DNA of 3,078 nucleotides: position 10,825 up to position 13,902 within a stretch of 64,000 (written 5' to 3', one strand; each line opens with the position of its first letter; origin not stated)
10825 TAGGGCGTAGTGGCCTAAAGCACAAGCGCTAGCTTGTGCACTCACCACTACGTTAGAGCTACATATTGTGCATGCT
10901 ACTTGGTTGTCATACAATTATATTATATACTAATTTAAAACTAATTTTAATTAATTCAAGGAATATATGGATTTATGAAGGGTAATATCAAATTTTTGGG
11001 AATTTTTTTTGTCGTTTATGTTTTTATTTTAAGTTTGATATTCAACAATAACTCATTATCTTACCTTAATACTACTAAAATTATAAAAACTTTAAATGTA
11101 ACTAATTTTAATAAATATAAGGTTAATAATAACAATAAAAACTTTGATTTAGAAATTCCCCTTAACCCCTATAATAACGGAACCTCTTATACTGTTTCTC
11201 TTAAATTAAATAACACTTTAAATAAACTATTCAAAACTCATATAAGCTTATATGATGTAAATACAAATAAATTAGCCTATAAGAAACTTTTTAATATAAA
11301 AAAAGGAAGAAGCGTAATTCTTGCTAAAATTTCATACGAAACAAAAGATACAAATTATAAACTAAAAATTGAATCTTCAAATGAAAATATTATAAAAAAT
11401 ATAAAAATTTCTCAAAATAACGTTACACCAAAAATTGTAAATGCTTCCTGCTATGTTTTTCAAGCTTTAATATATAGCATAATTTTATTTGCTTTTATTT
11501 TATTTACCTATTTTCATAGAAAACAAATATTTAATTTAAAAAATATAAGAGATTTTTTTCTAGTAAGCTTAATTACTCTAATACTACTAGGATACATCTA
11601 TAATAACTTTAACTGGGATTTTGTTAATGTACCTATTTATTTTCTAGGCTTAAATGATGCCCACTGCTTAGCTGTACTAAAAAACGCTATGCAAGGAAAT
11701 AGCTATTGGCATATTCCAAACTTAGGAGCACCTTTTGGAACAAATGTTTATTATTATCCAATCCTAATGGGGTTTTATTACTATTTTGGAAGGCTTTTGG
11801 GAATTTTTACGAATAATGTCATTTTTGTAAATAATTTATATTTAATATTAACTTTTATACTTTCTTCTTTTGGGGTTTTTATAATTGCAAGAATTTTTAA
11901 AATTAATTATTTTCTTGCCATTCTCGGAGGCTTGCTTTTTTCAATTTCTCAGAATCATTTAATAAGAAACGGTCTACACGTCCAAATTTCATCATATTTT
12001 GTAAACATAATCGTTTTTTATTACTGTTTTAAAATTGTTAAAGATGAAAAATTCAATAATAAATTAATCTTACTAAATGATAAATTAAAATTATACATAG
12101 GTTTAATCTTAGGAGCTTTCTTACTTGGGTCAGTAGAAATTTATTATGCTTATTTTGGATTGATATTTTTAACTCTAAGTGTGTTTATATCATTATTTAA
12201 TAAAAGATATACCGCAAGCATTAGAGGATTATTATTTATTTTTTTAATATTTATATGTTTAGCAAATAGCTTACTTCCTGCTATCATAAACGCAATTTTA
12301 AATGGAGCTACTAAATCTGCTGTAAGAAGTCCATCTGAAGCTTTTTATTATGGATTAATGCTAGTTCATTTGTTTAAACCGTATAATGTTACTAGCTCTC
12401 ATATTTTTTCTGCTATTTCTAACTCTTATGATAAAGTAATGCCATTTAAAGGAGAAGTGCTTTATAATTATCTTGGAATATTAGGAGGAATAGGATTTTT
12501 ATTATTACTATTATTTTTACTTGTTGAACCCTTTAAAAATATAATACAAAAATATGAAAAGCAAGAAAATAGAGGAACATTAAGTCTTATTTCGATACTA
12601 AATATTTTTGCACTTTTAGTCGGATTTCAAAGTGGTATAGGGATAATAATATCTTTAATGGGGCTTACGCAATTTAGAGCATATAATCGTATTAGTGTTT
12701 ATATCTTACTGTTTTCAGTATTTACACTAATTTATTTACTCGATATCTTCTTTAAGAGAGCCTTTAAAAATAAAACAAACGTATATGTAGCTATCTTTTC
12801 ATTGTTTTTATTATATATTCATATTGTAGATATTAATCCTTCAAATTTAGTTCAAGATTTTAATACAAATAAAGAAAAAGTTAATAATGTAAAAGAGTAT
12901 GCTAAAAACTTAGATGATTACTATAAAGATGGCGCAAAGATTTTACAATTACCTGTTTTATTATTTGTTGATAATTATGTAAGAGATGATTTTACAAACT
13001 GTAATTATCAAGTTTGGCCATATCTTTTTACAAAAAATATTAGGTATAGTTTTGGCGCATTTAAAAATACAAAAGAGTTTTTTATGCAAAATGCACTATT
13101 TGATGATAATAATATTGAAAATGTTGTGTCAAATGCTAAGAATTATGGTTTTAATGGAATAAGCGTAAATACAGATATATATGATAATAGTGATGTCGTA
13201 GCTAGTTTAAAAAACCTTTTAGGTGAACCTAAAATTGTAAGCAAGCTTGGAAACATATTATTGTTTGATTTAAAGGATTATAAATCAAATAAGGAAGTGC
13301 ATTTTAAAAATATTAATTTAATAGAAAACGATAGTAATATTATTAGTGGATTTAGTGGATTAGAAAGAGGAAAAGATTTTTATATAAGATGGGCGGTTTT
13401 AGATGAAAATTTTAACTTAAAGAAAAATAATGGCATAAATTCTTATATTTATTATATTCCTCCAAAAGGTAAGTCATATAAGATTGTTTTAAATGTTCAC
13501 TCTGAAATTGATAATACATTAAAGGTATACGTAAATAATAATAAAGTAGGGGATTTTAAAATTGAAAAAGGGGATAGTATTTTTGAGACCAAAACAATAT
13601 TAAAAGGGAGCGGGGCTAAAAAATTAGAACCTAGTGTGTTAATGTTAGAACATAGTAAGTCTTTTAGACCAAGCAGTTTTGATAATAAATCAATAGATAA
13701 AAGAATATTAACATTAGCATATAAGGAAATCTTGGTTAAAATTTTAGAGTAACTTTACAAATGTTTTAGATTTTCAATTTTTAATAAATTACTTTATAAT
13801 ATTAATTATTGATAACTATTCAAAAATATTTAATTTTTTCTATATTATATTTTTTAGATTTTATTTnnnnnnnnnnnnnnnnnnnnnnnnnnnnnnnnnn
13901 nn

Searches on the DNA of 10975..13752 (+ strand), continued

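Call 87: search_with_rna_model(model_id=R1, sources=[L112, L113, L114, L115, L116, L117, L118, L119, L120, L121, L122, L123, L124, L125, L126, L127, L128, L129, L130, L131, L132, L133, L134, L135, L136, L137, L138, L139, L140, L141, L142, L143, L144, L145, L146, L147, L148, L149, L150, L151, L152, L153, L154, L155, L156, L157, L158, L159, L160, L161, L162, L163, L164, L165, L166, L167, L168, L169, L170, L171, L172, L173, L174, L175, L176, L177, L178, L179, L180, L181, L182, L183, L184, L185, L186, L187, L188, L189, L190, L191], max_evalue=1)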
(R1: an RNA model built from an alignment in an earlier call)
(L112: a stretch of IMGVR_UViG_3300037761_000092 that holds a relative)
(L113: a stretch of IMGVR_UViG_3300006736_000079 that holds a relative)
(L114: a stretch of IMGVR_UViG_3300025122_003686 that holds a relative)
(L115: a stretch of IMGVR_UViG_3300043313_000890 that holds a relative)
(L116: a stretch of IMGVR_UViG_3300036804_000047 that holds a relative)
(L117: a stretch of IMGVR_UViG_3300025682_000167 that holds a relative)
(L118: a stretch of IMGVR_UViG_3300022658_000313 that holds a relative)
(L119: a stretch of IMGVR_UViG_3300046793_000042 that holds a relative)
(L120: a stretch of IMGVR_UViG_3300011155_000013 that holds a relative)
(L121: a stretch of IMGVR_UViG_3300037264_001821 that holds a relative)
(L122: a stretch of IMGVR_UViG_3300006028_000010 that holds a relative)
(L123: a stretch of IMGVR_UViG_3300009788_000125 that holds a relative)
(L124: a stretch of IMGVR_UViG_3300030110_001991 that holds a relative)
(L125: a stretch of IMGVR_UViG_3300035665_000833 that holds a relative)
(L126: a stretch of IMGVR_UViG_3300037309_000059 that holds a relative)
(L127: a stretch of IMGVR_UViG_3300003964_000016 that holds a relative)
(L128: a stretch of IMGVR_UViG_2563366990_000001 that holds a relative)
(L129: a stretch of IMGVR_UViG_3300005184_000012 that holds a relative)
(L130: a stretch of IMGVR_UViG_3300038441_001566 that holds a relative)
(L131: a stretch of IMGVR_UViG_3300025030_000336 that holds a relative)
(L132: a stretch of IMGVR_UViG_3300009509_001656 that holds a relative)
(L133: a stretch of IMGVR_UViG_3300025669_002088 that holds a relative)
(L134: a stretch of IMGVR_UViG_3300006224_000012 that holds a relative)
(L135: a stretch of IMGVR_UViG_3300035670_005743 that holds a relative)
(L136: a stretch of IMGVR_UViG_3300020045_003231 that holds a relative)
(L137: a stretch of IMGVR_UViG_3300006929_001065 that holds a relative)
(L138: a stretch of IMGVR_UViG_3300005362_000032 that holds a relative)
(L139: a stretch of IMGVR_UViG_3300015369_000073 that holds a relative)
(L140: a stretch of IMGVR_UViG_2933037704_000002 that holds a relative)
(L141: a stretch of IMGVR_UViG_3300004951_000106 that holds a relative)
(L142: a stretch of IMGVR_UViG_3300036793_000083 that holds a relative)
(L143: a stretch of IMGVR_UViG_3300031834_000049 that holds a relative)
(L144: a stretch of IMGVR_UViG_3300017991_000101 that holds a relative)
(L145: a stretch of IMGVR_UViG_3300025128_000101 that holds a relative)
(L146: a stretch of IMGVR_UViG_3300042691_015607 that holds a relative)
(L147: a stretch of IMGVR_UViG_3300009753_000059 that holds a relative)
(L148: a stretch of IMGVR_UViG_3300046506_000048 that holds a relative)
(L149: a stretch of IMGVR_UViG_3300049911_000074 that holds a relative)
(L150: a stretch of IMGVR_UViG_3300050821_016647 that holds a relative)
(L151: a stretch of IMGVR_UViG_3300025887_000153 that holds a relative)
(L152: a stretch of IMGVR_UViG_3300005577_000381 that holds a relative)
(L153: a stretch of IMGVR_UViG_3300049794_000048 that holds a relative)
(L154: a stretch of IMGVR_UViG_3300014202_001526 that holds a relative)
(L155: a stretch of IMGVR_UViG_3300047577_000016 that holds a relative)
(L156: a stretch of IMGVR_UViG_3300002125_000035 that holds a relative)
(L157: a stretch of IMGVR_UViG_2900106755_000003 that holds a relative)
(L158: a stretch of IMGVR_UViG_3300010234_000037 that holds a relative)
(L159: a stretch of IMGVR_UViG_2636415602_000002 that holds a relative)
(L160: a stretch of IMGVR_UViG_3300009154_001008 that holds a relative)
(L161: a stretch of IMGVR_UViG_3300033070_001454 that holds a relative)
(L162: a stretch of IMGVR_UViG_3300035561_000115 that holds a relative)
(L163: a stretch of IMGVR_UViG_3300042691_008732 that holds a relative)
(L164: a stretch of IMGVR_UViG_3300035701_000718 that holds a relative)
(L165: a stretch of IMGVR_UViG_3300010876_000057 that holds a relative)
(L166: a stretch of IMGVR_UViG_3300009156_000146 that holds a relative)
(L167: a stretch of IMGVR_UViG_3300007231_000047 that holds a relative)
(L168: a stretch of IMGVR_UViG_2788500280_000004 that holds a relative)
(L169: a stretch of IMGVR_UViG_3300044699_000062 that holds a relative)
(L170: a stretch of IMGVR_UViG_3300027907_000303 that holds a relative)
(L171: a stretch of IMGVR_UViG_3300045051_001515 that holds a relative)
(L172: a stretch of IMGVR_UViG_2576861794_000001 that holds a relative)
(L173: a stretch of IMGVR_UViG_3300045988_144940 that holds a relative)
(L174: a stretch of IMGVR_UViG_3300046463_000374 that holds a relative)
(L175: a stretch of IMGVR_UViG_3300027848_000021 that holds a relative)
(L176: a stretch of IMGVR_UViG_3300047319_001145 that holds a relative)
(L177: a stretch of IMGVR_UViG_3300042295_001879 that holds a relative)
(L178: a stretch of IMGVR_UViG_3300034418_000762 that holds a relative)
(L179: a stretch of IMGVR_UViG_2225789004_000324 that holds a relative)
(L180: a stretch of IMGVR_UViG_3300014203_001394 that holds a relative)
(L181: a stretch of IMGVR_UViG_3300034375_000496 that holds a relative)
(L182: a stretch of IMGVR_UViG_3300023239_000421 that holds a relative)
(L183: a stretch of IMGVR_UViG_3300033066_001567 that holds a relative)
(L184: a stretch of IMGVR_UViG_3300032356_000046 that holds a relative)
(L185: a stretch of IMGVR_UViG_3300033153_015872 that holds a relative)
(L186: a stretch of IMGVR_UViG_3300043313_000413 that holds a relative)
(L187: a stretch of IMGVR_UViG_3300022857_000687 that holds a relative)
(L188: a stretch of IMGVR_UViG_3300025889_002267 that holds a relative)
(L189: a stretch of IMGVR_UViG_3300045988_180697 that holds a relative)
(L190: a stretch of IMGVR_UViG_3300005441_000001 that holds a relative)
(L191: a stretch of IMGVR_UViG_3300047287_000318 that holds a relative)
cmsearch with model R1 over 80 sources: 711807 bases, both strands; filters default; matches with E-value up to 1: 2.
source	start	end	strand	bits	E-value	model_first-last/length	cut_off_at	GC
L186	940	1083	+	16.1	0.28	1-150/150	no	0.65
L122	12625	12748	+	14.2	0.8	1-150/150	no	0.6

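Call 90: build_rna_model(alignment_id=A8, structure=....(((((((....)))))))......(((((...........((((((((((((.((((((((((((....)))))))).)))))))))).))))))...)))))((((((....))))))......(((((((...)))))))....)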
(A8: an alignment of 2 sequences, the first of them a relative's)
Model R2 built from alignment A8 (2 sequences, 150 columns); structure: as given.
model positions 150; base pairs 49; branch points 3; effective number of sequences 0.6; information 0.589 bits per position. Calibrated on 0.2 Mb of random sequence (short: E-values are rough).
structure used (alignment columns):
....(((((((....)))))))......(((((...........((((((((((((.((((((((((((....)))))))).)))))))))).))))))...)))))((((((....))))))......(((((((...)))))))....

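Call 99: build_rna_model(alignment_id=A9)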
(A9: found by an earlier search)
Model R3 built from alignment A9 (2 sequences, 172 columns); structure: stored with the alignment.
model positions 172; base pairs 45; branch points 3; effective number of sequences 1.35; information 0.59 bits per position. Calibrated on 0.2 Mb of random sequence (short: E-values are rough).
structure used (alignment columns):
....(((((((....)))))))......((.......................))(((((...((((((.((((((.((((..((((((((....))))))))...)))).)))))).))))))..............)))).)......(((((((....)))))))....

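Call 100: search_with_rna_model(model_id=R3, sources=[L004, L005, L007, L092, L093, L094, L095, L096, L097, L100, L101, L102, L103, L105, L106, L107, L108, L110, L111, L008], max_evalue=1, show_alignments=1)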
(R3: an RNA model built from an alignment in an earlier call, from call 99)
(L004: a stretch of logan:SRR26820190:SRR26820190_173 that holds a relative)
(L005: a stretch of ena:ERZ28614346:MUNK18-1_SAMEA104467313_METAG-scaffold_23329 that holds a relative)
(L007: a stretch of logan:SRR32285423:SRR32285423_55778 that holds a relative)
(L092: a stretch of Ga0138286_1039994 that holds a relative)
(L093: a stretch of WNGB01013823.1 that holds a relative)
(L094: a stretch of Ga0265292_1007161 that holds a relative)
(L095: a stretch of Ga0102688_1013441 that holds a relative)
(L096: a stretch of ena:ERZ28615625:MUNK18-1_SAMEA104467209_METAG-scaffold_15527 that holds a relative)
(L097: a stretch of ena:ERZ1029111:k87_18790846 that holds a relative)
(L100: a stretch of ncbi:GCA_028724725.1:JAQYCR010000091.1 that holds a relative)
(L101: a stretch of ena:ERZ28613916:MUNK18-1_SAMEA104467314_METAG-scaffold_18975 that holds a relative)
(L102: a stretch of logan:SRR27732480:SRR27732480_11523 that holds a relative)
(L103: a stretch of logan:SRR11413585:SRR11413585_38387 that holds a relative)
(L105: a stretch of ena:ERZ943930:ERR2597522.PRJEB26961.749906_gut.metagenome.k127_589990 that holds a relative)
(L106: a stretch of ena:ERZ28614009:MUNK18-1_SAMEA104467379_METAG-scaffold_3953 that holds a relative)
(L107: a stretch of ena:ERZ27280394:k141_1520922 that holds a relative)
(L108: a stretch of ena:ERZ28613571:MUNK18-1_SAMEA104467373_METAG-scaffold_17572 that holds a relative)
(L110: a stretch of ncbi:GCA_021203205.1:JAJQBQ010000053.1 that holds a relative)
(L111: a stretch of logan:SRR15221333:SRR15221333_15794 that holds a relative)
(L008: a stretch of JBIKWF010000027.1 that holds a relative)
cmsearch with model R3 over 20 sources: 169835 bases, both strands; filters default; matches with E-value up to 1: 7.
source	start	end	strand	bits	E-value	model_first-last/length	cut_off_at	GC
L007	137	286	+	86.7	8.1e-18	1-172/172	no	0.54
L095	676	792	-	21.1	0.0064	1-172/172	no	0.29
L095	1928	2032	-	19.8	0.012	1-172/172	no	0.31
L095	11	147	+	18.8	0.02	1-172/172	no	0.31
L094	1454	1561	-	17.1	0.052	1-172/172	no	0.67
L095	768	864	+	13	0.44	1-172/172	no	0.33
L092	1061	1141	-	12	0.75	1-172/172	no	0.37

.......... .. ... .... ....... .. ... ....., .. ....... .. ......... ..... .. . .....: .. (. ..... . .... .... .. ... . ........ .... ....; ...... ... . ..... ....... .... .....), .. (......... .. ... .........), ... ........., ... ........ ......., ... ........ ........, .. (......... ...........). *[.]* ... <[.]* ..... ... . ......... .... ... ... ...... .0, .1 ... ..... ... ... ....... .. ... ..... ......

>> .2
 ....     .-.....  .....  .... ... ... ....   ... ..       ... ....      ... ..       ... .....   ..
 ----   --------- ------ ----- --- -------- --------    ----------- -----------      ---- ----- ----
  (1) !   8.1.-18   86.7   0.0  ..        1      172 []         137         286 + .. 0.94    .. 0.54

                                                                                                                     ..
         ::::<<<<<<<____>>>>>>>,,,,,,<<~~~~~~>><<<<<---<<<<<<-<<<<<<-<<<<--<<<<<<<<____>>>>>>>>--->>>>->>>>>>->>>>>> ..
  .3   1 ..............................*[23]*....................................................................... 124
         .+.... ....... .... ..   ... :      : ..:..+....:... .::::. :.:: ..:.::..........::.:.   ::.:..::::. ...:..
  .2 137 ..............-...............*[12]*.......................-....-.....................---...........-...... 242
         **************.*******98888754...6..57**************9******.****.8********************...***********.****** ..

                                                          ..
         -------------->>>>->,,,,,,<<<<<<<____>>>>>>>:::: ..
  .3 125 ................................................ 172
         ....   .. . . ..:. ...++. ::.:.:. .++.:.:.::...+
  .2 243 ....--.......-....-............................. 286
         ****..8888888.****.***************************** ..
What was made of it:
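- The reciprocal model, built from W1+W2, finds L007 at 86.7 bits, E = 8e-18, in 170 kb (call 100).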

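Call 101: search_with_rna_model(model_id=R3, sources=[L095, L092, L094], filters=off, max_evalue=1, show_alignments=5)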
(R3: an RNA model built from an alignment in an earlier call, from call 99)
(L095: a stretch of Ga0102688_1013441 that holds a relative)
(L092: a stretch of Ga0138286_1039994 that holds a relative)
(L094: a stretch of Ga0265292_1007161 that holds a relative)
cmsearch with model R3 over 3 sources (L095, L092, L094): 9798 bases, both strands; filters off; matches with E-value up to 1: 12.
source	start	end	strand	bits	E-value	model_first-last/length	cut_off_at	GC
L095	676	792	-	21.1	0.00036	1-172/172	no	0.29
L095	1928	2032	-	19.9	0.0007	1-172/172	no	0.31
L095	11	147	+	18.9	0.0012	1-172/172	no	0.31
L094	1454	1561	-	17.4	0.0025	1-172/172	no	0.67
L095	2231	2319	+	14.6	0.011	1-172/172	no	0.36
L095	675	792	+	13.9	0.016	1-172/172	no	0.29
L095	218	352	-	12.9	0.026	1-172/172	no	0.31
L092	1061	1141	-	12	0.043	1-172/172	no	0.37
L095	11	147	-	10.1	0.11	1-172/172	no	0.31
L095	2043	2183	+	8.2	0.31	1-172/172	no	0.3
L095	197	363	+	8.2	0.31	1-172/172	no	0.33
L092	1061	1142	+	6.2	0.86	1-172/172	no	0.37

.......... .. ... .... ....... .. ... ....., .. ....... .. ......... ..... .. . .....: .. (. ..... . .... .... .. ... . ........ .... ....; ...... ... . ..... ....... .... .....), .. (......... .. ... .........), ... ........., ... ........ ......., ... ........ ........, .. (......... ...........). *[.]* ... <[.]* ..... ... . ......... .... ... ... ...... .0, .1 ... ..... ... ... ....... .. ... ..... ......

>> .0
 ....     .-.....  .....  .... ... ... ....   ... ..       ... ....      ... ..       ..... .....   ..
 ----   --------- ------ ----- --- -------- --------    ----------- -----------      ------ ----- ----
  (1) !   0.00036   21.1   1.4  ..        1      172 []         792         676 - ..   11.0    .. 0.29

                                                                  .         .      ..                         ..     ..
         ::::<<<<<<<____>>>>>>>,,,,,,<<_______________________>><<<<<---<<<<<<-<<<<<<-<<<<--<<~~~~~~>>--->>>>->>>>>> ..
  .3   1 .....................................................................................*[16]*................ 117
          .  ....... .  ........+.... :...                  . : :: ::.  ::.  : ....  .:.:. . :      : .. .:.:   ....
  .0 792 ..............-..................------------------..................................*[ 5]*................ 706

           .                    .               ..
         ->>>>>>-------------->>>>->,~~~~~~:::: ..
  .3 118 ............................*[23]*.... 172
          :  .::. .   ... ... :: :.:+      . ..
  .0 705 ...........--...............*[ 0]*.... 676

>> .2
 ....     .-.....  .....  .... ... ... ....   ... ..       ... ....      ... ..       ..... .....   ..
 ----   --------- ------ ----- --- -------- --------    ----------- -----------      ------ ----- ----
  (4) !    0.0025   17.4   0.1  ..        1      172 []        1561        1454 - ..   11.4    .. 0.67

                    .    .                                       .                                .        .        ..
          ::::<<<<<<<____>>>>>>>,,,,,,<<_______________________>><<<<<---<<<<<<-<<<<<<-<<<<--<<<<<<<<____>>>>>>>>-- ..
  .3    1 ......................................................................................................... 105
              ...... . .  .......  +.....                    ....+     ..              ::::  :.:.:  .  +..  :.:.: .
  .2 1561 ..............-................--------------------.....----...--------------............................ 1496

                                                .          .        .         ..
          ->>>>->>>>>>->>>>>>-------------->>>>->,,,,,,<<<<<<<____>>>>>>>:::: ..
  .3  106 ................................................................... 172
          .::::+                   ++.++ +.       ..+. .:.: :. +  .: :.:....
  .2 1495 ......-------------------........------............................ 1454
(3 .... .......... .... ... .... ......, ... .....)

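Call 104: search_with_rna_model(model_id=R3, source=L232, filters=off, max_evalue=5, show_alignments=2)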
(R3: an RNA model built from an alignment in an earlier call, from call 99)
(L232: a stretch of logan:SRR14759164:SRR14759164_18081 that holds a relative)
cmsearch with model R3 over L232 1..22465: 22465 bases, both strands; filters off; matches with E-value up to 5: 10.
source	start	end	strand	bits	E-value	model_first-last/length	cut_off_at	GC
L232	8065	8189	+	8.3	0.67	1-172/172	no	0.33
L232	1529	1618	-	7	1.3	1-172/172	no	0.33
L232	8164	8244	-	6.8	1.4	1-172/172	no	0.27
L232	13325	13412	-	5.7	2.6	1-172/172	no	0.35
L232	8445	8575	+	5.7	2.6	1-172/172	no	0.4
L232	7462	7544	-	5.4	3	1-172/172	no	0.29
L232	6727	6761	-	5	3.7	75-113/172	no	0.2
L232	15128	15238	-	5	3.8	1-172/172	no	0.29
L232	16097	16118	+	5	3.8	147-168/172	no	0.41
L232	19106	19225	+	4.7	4.4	1-172/172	no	0.43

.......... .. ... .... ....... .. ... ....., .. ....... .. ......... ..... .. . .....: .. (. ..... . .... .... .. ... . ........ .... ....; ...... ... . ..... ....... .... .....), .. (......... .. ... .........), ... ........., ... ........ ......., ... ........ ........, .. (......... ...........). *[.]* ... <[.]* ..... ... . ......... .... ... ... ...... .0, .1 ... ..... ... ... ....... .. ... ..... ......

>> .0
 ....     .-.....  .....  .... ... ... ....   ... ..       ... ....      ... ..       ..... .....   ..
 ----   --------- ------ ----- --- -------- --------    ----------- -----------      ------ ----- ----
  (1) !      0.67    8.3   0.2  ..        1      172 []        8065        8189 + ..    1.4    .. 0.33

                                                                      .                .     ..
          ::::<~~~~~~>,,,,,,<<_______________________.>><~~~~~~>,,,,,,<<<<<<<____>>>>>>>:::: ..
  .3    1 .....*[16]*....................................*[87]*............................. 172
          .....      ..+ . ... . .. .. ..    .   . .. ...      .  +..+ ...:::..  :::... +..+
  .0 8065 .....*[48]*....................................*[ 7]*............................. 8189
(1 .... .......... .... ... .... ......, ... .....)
